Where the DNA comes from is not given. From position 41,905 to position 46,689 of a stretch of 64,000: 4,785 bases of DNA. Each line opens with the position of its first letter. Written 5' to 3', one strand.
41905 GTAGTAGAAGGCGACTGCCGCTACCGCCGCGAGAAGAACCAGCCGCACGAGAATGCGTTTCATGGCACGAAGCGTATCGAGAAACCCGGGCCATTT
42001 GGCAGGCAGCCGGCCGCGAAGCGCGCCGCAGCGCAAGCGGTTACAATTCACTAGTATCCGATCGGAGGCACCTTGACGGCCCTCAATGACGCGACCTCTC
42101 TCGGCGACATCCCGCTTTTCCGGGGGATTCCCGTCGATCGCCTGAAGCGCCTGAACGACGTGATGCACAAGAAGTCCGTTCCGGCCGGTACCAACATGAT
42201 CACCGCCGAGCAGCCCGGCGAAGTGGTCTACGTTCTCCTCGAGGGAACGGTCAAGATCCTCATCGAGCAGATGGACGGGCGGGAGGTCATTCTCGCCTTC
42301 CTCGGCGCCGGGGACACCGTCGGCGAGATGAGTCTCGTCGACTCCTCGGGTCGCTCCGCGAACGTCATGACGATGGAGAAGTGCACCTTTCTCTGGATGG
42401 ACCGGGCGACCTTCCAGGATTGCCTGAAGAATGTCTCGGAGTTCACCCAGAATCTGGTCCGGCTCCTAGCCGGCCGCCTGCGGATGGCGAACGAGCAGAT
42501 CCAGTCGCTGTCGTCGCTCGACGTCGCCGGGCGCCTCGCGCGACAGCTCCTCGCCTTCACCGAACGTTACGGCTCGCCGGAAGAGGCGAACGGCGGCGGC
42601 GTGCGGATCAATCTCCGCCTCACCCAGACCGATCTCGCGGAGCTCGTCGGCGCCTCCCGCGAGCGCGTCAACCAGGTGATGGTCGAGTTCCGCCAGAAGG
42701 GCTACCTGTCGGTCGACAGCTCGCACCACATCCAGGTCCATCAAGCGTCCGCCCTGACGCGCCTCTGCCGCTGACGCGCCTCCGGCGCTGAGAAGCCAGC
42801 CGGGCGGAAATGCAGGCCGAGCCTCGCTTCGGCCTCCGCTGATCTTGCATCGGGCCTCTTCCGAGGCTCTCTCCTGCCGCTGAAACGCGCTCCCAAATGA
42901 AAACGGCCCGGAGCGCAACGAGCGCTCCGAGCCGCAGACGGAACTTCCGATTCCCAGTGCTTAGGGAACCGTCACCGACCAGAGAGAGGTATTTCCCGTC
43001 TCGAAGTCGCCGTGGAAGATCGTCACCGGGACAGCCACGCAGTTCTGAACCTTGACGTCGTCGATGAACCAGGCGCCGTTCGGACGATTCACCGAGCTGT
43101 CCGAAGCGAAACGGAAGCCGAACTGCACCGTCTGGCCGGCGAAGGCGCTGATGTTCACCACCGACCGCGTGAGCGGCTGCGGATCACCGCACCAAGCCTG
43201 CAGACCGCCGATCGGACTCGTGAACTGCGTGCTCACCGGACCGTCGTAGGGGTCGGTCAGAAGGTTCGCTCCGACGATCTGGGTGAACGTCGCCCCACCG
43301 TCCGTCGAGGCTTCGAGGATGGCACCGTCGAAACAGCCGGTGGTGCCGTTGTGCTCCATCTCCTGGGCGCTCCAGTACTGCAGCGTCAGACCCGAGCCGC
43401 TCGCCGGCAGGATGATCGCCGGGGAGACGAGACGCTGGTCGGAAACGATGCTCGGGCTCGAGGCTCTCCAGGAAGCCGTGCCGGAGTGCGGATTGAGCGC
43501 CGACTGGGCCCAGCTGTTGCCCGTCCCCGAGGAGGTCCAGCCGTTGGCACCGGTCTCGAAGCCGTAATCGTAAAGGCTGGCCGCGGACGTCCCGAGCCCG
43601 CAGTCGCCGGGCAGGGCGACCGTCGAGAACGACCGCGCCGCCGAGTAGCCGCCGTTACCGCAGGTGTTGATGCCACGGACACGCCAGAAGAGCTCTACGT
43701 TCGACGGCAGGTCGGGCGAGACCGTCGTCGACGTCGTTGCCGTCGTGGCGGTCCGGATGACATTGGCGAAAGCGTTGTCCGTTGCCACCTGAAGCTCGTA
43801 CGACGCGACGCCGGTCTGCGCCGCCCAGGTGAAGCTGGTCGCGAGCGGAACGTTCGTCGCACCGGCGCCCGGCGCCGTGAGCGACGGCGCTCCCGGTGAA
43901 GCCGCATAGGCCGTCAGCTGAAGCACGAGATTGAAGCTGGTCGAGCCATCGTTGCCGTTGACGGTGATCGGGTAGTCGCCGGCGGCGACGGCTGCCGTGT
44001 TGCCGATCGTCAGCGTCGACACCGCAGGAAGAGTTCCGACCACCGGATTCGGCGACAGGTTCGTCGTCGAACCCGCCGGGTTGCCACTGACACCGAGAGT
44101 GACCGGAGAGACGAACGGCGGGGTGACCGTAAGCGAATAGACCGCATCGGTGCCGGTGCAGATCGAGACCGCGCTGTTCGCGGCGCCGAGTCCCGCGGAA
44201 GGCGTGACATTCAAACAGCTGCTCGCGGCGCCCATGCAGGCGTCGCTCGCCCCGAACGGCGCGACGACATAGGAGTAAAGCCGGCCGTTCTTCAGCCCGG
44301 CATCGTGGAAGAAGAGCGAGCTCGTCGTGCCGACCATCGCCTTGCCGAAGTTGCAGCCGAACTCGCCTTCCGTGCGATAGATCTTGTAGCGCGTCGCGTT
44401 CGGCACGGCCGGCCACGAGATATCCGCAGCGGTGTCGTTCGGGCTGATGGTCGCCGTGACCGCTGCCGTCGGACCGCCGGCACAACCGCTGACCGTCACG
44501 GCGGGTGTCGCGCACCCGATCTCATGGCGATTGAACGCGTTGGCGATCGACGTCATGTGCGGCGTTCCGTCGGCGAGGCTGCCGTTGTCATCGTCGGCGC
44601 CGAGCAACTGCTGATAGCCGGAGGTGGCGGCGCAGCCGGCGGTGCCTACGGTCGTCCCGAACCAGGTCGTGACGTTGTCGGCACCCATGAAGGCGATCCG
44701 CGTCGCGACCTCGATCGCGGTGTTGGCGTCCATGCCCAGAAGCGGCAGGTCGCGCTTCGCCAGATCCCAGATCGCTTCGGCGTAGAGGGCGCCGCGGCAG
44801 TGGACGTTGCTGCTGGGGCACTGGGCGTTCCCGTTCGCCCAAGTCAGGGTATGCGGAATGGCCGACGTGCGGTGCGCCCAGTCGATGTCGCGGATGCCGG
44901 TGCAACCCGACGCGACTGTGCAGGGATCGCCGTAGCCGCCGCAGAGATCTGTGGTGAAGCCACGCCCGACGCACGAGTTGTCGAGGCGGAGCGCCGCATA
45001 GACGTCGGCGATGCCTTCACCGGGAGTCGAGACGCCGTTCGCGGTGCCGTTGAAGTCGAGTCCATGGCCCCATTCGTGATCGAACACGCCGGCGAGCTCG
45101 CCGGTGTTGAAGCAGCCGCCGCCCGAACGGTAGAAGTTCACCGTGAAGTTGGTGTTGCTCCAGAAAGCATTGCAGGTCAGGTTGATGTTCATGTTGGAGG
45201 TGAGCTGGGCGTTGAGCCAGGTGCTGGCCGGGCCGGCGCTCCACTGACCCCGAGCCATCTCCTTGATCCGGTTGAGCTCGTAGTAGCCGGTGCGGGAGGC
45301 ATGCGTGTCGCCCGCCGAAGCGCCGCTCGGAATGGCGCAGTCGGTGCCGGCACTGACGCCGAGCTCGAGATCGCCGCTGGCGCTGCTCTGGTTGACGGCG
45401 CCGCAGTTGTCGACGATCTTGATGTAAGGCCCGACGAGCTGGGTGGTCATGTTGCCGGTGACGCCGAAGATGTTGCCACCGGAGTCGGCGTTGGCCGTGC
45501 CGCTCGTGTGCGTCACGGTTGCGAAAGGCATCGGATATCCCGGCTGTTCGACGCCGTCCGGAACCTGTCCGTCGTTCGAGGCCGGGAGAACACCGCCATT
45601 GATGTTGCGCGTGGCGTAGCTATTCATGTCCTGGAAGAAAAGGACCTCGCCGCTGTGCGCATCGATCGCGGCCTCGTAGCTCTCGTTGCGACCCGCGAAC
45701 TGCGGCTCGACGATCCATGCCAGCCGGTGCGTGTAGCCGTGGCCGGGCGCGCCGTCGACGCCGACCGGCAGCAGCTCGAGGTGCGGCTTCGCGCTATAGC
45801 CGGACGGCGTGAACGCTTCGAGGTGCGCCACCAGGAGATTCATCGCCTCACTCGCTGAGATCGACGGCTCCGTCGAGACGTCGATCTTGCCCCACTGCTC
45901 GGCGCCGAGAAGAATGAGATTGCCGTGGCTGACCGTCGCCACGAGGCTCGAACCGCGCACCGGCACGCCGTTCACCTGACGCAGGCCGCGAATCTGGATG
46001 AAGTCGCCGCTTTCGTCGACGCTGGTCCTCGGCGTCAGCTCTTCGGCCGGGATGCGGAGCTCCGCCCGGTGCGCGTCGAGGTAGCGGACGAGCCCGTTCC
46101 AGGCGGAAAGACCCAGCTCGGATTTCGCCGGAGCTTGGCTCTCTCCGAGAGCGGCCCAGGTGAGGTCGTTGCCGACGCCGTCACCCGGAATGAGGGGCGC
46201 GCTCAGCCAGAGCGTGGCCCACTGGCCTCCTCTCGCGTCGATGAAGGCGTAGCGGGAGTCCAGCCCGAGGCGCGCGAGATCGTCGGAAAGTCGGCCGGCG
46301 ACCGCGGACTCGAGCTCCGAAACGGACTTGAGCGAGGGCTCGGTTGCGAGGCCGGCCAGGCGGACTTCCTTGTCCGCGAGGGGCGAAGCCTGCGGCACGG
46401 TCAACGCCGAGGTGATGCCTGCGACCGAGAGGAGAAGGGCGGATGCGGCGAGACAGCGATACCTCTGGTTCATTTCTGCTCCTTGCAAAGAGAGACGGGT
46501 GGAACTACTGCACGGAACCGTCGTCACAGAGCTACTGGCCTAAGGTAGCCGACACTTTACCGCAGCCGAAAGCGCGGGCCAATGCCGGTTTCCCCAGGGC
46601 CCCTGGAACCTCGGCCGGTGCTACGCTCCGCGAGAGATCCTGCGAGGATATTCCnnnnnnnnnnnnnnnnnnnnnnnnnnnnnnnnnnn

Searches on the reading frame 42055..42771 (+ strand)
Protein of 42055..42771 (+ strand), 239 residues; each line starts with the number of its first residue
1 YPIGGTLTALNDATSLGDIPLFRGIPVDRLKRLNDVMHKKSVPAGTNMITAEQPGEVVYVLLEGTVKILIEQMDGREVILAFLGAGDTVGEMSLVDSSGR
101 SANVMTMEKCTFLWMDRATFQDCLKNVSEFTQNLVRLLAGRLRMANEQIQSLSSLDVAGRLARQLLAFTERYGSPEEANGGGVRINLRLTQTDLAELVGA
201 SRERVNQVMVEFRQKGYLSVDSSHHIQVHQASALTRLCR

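Call 82: search_protein_families(library=pfam, proteins=[window:42055-42771:+], max_evalue=0.001)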
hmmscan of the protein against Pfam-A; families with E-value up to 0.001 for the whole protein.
window:42055-42771:+ (239 aa): 3 families
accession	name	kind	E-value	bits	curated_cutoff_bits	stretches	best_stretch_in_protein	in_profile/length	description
PF00027.35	cNMP_binding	-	5.3e-19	68.4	27.5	1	40-126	2-88/89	Cyclic nucleotide-binding domain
PF13545.12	HTH_Crp_2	-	6.6e-16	58.5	27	1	159-237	1-70/70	Crp-like helix-turn-helix domain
PF00325.26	Crp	-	0.00022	21.3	21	1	187-216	1-30/32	Bacterial regulatory proteins, crp family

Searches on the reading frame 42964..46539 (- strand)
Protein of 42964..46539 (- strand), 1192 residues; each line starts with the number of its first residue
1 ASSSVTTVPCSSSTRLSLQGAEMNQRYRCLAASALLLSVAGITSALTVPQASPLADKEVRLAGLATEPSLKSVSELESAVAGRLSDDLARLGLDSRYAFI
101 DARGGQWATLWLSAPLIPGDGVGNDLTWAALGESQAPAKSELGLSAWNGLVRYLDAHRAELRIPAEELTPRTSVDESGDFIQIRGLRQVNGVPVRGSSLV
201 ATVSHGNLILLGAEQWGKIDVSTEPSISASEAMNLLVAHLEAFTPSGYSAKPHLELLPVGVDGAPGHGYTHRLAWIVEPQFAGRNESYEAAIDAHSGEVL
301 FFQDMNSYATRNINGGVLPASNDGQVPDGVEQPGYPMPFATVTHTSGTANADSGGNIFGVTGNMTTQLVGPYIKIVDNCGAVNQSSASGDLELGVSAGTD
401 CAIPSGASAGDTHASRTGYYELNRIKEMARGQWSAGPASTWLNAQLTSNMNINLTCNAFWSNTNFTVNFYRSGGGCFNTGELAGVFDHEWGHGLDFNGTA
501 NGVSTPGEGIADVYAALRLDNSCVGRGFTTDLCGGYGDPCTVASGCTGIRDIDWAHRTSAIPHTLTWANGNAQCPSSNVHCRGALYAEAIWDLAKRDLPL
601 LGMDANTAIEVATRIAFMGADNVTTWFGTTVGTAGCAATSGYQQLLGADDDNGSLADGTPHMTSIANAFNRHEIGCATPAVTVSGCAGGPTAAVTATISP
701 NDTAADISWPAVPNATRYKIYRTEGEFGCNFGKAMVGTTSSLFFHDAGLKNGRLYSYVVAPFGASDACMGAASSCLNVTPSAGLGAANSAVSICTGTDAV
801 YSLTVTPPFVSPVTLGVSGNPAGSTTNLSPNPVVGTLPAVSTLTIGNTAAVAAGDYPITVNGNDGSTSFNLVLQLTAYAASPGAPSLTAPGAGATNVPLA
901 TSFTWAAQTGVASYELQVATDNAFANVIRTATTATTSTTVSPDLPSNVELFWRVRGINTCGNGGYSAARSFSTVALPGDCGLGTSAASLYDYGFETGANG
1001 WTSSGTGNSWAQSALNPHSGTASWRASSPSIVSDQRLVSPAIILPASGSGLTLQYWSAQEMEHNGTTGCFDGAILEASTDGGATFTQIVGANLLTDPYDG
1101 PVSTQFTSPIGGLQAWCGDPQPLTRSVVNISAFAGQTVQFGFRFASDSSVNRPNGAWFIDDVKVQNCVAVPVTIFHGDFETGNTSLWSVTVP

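Call 12: search_protein_families(library=ncbifam, proteins=[window:42964-46539:-], max_evalue=0.1)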
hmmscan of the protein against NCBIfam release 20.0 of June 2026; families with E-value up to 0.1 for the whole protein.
window:42964-46539:- (1192 aa): 2 families
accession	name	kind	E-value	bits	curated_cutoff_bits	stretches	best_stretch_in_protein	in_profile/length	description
NF038111.1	rhom_dep_M36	equivalog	1.3e-13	49.3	1700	2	1050-1169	1053-1168/1315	rhombosortase-dependent M36 family metallopeptidase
NF038128.1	choice_anch_J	domain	1.3e-06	28.7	30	1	991-1164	3-162/162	choice-of-anchor J domain-containing protein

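Call 13: search_protein_families(library=pfam, proteins=[window:42964-46539:-], max_evalue=0.01)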
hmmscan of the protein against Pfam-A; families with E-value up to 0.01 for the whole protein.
window:42964-46539:- (1192 aa): 0 families
